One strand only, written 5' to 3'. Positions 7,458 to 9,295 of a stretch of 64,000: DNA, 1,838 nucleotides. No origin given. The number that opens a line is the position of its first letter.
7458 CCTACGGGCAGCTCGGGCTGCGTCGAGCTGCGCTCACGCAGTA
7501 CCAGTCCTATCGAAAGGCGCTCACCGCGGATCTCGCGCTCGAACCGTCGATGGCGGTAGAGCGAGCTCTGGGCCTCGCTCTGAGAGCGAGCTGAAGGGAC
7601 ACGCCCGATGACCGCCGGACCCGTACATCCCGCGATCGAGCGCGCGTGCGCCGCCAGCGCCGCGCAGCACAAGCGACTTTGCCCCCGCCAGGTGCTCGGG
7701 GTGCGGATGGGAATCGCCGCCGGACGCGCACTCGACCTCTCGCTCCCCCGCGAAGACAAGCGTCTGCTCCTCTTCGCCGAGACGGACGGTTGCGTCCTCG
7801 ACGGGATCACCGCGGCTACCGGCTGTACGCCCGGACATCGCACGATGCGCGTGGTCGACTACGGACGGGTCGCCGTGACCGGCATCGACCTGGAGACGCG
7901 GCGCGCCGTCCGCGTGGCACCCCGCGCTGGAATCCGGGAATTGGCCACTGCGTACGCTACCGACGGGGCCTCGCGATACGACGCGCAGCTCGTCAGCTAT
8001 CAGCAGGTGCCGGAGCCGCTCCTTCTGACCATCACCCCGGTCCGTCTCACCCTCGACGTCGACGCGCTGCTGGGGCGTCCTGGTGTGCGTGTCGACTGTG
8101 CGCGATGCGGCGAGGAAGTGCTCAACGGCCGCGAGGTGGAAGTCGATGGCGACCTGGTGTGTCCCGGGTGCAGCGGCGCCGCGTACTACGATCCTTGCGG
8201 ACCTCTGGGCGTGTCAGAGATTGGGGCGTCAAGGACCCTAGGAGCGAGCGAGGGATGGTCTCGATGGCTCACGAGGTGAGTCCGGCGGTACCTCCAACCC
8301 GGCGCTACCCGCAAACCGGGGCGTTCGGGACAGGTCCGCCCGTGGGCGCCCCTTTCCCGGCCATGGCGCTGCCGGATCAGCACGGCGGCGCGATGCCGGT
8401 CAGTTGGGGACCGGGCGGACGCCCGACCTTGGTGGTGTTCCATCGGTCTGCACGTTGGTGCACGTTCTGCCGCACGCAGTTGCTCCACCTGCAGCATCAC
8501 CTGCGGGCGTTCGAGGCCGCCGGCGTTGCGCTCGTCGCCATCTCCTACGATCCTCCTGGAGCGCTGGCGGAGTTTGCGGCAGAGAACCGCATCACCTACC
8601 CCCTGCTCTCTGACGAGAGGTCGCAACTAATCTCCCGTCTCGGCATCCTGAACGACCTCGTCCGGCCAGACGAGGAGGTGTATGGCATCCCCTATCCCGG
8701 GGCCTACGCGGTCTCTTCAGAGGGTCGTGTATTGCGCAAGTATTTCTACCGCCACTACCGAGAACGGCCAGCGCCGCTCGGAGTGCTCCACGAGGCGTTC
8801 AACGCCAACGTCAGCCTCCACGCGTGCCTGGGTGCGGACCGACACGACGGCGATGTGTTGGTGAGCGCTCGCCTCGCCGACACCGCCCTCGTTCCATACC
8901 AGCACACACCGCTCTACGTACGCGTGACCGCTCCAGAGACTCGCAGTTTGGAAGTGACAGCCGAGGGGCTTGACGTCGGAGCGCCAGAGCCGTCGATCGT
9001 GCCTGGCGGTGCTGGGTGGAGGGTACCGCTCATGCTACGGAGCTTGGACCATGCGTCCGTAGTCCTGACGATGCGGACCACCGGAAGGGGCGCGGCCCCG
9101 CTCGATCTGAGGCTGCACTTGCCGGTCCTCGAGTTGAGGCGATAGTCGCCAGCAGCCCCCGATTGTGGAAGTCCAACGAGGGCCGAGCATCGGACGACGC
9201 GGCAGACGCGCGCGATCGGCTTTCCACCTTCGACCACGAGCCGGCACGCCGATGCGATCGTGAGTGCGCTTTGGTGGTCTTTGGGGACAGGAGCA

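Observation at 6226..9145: Divergent accessory module: PAS-SARP/BTAD regulator, FmdE-like zinc-ribbon protein and CxxC redoxin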

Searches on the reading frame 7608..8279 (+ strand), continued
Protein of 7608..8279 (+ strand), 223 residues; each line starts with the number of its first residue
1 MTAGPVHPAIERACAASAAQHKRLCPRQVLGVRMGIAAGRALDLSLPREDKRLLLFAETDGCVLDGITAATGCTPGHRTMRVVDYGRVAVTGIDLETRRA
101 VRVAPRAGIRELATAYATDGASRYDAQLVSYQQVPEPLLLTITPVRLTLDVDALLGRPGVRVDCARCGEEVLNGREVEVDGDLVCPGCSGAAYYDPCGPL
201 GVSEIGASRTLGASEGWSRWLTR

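Call 95: search_protein_families(library=ncbifam, proteins=[L056:6653-9943:+, L047:1450-2391:+, L027:5448-6629:+, L081:11636-13072:+, L047:11073-12002:+, L059:9404-9724:+], max_evalue=0.00001)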
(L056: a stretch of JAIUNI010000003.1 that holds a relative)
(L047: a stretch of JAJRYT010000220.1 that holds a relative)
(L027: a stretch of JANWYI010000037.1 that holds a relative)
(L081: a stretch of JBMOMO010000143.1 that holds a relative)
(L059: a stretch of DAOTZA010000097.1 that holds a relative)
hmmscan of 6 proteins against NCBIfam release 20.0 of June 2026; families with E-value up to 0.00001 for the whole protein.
L056:6653-9943:+ (1096 aa): 16 families
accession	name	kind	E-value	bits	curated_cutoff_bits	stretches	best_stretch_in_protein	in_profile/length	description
NF011567.1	PRK14991.1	equivalog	3.4e-138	462.1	1750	2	228-1087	205-1013/1022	tetrathionate reductase subunit TtrA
NF012032.0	PRK15488.1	equivalog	4.3e-49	167.2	694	3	500-721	282-489/759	thiosulfate reductase PhsA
NF041714.1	arsenate_red_ArrA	equivalog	2.1e-34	118.8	1600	3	250-383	157-278/848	arsenate respiratory reductase molybdopterin-containing subunit ArrA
TIGR02166.1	dmsA_ynfE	subfamily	5.8e-30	104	777.7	2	294-397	194-295/794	DMSO/selenate family reductase complex A subunit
TIGR01591.1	Fdh-alpha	equivalog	3.5e-25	88.2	666.25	1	269-398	118-235/672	formate dehydrogenase subunit alpha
NF041783.2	mnquin_red_QrcB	equivalog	2.4e-23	82.2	440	2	311-395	199-286/695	menaquinone reductase molybdopterin-binding-like subunit QrcB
TIGR01553.1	formate-DH-alph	equivalog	2.1e-20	72.2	814.2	2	306-401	214-304/1009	formate dehydrogenase-N subunit alpha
TIGR03479.1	DMSO_red_II_alp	subfamily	8.6e-20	70.4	984.75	1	345-735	251-619/913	molybdopterin-dependent oxidoreductase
NF041513.1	formate_DH_Act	exception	2e-19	68.9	1400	1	259-582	165-471/1067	formate dehydrogenase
NF047855.1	AssmNtatRedNasC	equivalog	1.6e-15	56.5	1100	0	659-717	410-465/708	assimilatory nitrate reductase catalytic subunit NasC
NF041885.1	selenate_YnfE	exception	1e-13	50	1675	1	290-397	198-302/805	selenate/tellurate reductase subunit YnfE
NF011566.1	PRK14990.1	exception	1.6e-13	49.6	1600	0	289-397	209-315/814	dimethylsulfoxide reductase subunit A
NF041884.1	selenate_YnfF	exception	2.2e-11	42.4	1650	0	310-397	207-295/798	selenate/tellurate reductase subunit YnfF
TIGR00509.1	bisC_fam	subfamily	1.4e-10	40.1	1017.55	0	516-724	281-477/772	molybdopterin guanine dinucleotide-containing S/N-oxide reductase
NF010055.0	PRK13532.1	equivalog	2.1e-09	36.2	904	0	507-578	333-404/830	nitrate reductase catalytic subunit NapA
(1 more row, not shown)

L047:1450-2391:+ (313 aa): 34 families (the best 25 are shown)
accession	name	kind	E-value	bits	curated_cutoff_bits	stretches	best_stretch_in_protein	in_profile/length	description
NF011569.0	PRK14993.1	equivalog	4.3e-53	180.3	416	2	73-198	23-150/244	tetrathionate reductase subunit TtrB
NF045797.1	DsrO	equivalog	5.8e-53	179.7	200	2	81-198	31-153/235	sulfate reduction electron transfer complex DsrMKJOP subunit DsrO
NF041715.1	arsenate_red_ArrB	equivalog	2.1e-49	168.2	450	1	94-312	3-225/233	arsenate respiratory reductase iron-sulfur subunit ArrB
TIGR03149.1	cyt_nit_nrfC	equivalog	1.3e-44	152.2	377.6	2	86-198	31-145/225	cytochrome c nitrite reductase Fe-S protein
NF041782.1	mnquin_red_QrcC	equivalog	8.3e-39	133.7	400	2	94-198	1-119/239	menaquinone reductase iron-sulfur cluster-binding subunit QrcC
TIGR02951.1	DMSO_dmsB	equivalog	7.9e-32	110.5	214.1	1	97-199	5-116/161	DMSO/selenate family reductase complex B subunit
TIGR03478.1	DMSO_red_II_bet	subfamily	6.5e-31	107.4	480.7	2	131-198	114-182/321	DMSO reductase family type II enzyme, iron-sulfur subunit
NF038355.1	FDH3_beta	equivalog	6e-29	101.3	240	1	96-246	5-150/180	formate dehydrogenase FDH3 subunit beta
NF042979.1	EthbenzDh_ebdB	equivalog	4.2e-26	91.6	740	2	133-198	138-204/354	ethylbenzene dehydrogenase subunit beta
NF008134.0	PRK10882.1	equivalog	5.2e-25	88.2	263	1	143-198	108-164/329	hydrogenase 2 operon protein HybA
TIGR01660.1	narH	equivalog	1.9e-21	76.1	524.05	1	133-194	168-230/492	nitrate reductase subunit beta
TIGR01582.1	FDH-beta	equivalog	1.9e-19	69.9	334.7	1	147-198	92-144/283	formate dehydrogenase subunit beta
NF045715.1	sulf_resp_HmcB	equivalog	2.3e-18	66.3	420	1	144-199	103-158/307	sulfate respiration complex iron-sulfur protein HmcB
NF007382.0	PRK09898.1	equivalog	1.4e-16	60.6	213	1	144-198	119-174/208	ferredoxin-like protein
NF007658.0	PRK10330.1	equivalog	9.6e-15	54.5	260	1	96-195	5-104/181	electron transport protein HydN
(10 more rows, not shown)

L027:5448-6629:+ (393 aa): 3 families
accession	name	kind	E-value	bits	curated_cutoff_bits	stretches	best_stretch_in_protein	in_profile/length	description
NF041784.1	mnquin_red_QrcD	equivalog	1.8e-20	73.6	570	2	21-151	20-150/408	menaquinone reductase integral membrane subunit QrcD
NF045798.1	DsrP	equivalog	7.2e-18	65.1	350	1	22-379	15-335/346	sulfate reduction electron transfer complex DsrMKJOP subunit DsrP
TIGR03148.1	cyt_nit_nrfD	equivalog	5.4e-07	29.2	347.6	0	97-307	54-280/316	cytochrome c nitrite reductase subunit NrfD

L081:11636-13072:+ (478 aa): 22 families
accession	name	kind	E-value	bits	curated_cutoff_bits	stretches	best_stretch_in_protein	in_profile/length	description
NF052443.1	SensHisKinMctS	equivalog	1e-47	162.6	700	1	257-474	229-449/457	two-component system sensor histidine kinase MctS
NF008649.0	PRK11644.1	equivalog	3.2e-38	131.8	408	1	264-474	289-497/499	signal transduction histidine-protein kinase/phosphatase UhpB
NF007896.0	PRK10600.1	equivalog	1.4e-33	116.5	578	1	277-471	389-583/598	nitrate/nitrite two-component system sensor histidine kinase NarX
NF008184.0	PRK10935.1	equivalog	2.3e-33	115.7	553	1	277-476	362-562/565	nitrate/nitrite two-component system sensor histidine kinase NarQ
NF052531.1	Strep_LiaS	equivalog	3e-27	95.8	450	1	183-472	46-326/328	envelope stress sensor histidine kinase LiaS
NF047786.1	his_kin_MadS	equivalog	2.4e-22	79.6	500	1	248-472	202-434/434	MadS family sensor histidine kinase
NF033092.0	HK_WalK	equivalog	3.1e-16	59.1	725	1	144-273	137-265/594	cell wall metabolism sensor histidine kinase WalK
NF053592.1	HK_near_YfiR_like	equivalog_domain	2.9e-15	56.4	194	1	50-251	30-222/223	sensor histidine kinase, YfiR-like protein-associated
NF047322.1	HK_morpho_MacS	equivalog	2.9e-13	49.7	300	1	254-472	161-367/367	MacS family sensor histidine kinase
NF007837.0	PRK10549.1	equivalog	1.1e-12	47.4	603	1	183-306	162-289/466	envelope stress sensor histidine kinase BaeS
NF012163.2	BaeS_SmeS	equivalog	2.3e-12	46.6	500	1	185-318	168-301/457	sensor histidine kinase efflux regulator BaeS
NF041210.1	his_kin_PieS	equivalog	1.6e-10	40.5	850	1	180-270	162-256/474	two component system sensor histidine kinase PieS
NF011874.0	PRK15347.1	equivalog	4.5e-10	38.2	852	1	173-314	289-422/921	two component system sensor kinase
NF038263.1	prot_phos_SiaA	equivalog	5.9e-09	35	700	1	179-280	312-409/658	biofilm regulation protein phosphatase SiaA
NF040691.1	MtrAB_MtrB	equivalog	1e-08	34.7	450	1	173-253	180-260/507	MtrAB system histidine kinase MtrB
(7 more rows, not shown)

L047:11073-12002:+ (309 aa): 4 families
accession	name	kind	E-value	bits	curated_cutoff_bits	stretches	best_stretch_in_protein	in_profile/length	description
TIGR03431.1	PhnD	equivalog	1.3e-40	139.7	261.1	1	52-305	29-286/288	phosphonate ABC transporter substrate-binding protein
TIGR01098.1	3A0109s03R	subfamily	3.5e-36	125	112.05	1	7-268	5-252/253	phosphate/phosphite/phosphonate ABC transporter substrate-binding protein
TIGR04553.1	ABC_peri_selen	hypoth_equivalog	1.2e-18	67.5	250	1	67-304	17-261/266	putative selenate ABC transporter substrate-binding protein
NF049985.1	SBP_like_Rv1680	exception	5.3e-08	32.9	400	1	74-297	23-254/268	Rv1680 family SBP-like protein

L059:9404-9724:+ (106 aa): 2 families
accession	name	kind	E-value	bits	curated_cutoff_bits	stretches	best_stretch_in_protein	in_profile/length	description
NF041047.1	GSU3128_fam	equivalog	2.8e-07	30.5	110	1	34-83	16-65/84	GSU3128 family (seleno)protein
TIGR02425.1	decarb_PcaC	equivalog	2.9e-07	30.6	155.7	1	32-103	50-121/123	4-carboxymuconolactone decarboxylase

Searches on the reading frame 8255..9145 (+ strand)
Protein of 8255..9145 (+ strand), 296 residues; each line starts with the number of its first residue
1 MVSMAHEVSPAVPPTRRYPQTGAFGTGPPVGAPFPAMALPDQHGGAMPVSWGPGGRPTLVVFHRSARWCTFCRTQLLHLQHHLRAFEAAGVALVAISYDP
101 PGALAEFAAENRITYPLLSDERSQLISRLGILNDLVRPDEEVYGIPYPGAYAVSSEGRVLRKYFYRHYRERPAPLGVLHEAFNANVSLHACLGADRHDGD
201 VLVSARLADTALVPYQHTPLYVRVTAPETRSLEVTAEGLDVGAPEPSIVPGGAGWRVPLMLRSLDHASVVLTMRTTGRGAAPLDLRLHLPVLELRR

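Call 7: search_protein_families(library=pfam, proteins=[window:8255-9145:+], max_evalue=0.01)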
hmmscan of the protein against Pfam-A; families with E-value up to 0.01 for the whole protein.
window:8255-9145:+ (296 aa): 4 families
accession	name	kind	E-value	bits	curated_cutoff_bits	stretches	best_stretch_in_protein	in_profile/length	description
PF00578.27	AhpC-TSA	-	1.1e-21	77.4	26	1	30-159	1-121/124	AhpC/TSA family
PF08534.16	Redoxin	-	5.3e-09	36.5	26.6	1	30-135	2-110/148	Redoxin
PF13911.12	AhpC-TSA_2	-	0.0011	19.8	27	1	79-130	2-53/114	AhpC/TSA antioxidant enzyme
PF05988.18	DUF899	-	0.0018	18.3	27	1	55-126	66-142/224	Bacterial protein of unknown function (DUF899)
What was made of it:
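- Checked: Redoxin, 8255-9145 (+): AhpC/TSA scores 77.4 bits (call 7).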

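Call 84: search_protein_families(library=ncbifam, proteins=[window:8255-9145:+], max_evalue=0.001)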
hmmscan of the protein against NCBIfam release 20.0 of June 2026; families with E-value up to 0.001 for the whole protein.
window:8255-9145:+ (296 aa): 3 families
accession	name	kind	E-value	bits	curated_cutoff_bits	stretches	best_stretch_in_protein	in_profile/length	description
NF040769.1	SelL_rel_redox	subfamily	5.6e-11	42.4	120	1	54-130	23-99/173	SelL-related redox protein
NF006960.0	PRK09437.1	equivalog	1.9e-08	34.4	140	1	31-132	7-106/156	thioredoxin-dependent thiol peroxidase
NF002854.0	PRK03147.1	subfamily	0.00011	22.1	170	1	66-131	71-137/176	thiol-disulfide oxidoreductase ResA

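Call 91: predict_structure(protein=window:8255-9145:+)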
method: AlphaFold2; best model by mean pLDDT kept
length: 296 residues; sequences in the alignment: 1
mean_pLDDT: 43.5   pTM: 0.35
mean pLDDT of the five models: 43.5, 40.5, 40.2, 38.4, 35.0
residues with pLDDT >= 90: 0; 70-90: 17; 50-70: 89; < 50: 190
segments of 3 or more residues with pLDDT < 50: 1-72, 88-92, 119-211, 266-270, 279-282, 290-296
pLDDT, mean of each block of 10 residues (from residue 1): 33 23 24 26 29 37 43 52 49 51 63 57 33 28 30 32 30 25 27 36 46 59 65 68 73 72 52 51 52 33
secondary structure, 60 per line:
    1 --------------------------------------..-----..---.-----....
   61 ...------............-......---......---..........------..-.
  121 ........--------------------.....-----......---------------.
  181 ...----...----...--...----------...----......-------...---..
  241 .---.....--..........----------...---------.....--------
elements in order: E57-63 H70-81 H83-88 E92-97 H101-110 H120-128 E149-153 E159-164 H180-183 E188-190 E195-197 E200-202 E220-225 E233-235 E239-241 E245-249 E252-261 E272-274 E284-288
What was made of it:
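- Tried and rejected: The single-sequence AlphaFold2 model failed (pLDDT 43.5), so no fold search was run on it (call 91).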
